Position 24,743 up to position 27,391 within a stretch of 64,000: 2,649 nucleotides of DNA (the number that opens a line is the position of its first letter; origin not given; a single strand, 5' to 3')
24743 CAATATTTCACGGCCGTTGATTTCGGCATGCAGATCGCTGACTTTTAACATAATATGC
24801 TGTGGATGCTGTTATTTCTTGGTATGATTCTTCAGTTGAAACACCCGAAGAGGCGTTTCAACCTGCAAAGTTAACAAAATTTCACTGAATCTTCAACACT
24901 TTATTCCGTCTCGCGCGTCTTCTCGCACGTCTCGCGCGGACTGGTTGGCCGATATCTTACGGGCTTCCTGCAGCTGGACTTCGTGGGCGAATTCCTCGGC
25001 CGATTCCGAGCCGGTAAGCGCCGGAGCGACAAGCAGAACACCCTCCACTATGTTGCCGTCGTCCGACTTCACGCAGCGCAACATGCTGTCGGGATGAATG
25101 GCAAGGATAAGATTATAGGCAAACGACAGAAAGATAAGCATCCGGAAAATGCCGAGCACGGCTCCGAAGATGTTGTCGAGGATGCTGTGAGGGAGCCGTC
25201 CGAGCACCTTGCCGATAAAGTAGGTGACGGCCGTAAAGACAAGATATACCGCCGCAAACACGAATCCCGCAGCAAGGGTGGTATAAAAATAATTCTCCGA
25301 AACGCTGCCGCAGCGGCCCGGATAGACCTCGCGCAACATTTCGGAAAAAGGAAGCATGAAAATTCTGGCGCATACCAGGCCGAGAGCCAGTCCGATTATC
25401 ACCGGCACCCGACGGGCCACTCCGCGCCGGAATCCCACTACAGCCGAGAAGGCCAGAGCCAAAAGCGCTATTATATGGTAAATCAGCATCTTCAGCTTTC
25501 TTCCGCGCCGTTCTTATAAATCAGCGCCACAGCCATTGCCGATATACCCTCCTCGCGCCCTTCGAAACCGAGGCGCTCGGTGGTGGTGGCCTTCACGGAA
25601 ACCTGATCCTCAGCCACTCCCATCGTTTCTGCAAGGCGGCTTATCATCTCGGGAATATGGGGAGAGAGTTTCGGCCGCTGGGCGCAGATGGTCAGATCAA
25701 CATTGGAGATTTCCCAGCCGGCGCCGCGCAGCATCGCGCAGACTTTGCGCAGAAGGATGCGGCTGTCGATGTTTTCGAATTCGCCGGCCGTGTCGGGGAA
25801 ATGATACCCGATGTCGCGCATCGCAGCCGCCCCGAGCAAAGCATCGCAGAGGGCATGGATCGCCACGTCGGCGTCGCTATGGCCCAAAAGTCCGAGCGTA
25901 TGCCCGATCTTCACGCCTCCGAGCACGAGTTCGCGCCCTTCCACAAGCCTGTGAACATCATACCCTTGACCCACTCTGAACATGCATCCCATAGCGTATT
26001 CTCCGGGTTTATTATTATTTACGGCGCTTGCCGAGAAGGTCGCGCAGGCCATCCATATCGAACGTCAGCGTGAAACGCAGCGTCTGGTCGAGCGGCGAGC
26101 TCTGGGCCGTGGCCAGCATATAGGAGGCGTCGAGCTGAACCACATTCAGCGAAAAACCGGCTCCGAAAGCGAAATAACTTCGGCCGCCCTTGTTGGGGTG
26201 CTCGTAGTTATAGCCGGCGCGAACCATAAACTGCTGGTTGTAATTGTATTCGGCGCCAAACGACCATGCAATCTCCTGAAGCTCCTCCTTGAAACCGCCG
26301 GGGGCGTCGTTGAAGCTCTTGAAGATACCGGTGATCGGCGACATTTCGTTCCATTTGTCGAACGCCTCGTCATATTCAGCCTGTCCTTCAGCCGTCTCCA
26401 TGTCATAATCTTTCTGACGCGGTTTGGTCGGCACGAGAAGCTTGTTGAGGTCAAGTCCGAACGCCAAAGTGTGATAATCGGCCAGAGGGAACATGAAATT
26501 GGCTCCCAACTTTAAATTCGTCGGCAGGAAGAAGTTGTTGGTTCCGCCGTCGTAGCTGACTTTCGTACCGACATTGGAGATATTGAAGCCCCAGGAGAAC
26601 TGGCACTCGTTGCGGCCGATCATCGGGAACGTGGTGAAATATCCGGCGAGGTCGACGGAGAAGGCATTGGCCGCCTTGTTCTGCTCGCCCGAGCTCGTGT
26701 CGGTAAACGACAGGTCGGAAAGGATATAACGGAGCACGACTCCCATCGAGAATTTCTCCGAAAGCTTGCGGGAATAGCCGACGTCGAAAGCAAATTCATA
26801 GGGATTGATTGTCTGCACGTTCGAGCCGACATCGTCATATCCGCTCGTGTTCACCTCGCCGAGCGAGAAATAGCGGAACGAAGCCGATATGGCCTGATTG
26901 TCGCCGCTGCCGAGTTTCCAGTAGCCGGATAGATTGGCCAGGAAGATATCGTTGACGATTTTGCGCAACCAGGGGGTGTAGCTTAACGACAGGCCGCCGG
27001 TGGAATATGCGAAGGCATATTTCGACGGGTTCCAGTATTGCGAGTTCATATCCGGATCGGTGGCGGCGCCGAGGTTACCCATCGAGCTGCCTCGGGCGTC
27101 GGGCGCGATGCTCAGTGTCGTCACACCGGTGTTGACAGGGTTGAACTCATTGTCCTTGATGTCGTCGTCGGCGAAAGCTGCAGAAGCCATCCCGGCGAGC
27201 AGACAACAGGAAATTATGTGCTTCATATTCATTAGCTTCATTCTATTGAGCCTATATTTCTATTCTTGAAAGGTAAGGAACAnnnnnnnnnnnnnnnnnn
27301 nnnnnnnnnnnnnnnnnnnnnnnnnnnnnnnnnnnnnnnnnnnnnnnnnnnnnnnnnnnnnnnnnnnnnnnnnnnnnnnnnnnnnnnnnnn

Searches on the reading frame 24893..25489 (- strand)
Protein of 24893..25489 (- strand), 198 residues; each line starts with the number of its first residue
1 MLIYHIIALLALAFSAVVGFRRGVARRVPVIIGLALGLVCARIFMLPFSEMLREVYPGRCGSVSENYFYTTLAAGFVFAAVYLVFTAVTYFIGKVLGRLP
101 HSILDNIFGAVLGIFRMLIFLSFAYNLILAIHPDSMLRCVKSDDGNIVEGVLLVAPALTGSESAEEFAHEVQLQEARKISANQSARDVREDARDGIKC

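Call 47: search_protein_families(library=pfam, proteins=[window:24893-25489:-], max_evalue=0.001)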
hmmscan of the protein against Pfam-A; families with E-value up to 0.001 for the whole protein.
window:24893-25489:- (198 aa): 1 family
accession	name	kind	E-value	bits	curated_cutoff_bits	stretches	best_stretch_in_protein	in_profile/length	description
PF02674.22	Colicin_V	-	4.5e-19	69.3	29.3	1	6-133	3-122/144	Colicin V production protein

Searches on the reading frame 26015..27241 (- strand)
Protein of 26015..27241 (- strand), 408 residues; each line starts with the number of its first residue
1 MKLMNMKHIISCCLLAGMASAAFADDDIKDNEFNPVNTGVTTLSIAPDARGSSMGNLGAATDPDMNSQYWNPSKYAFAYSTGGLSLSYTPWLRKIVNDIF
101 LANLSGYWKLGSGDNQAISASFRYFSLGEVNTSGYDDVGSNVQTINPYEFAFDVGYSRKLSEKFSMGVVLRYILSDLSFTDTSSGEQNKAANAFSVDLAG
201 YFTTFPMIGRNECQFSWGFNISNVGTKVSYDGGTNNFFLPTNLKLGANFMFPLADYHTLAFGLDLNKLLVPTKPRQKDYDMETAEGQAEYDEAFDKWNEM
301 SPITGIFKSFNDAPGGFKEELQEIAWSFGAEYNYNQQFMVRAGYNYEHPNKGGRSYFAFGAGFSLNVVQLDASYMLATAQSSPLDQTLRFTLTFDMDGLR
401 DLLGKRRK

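Call 47: search_protein_families(library=pfam, proteins=[window:26015-27241:-], max_evalue=0.001)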
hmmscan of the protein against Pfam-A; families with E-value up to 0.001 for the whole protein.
window:26015-27241:- (408 aa): 2 families
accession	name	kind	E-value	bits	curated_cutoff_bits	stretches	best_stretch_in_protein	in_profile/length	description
PF19572.5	PorV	-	1.2e-65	221.9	27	1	32-274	5-242/243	Type IX secretion system protein PorV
PF03349.22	Toluene_X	-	7.5e-05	21.8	29.7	1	324-386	317-391/421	Outer membrane protein transport protein (OMPP1/FadL/TodX)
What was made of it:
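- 26015..27241 (-): PorV (T9SS outer-membrane shuttle). Context only. PF19572, E 1.2e-65 (call 47).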
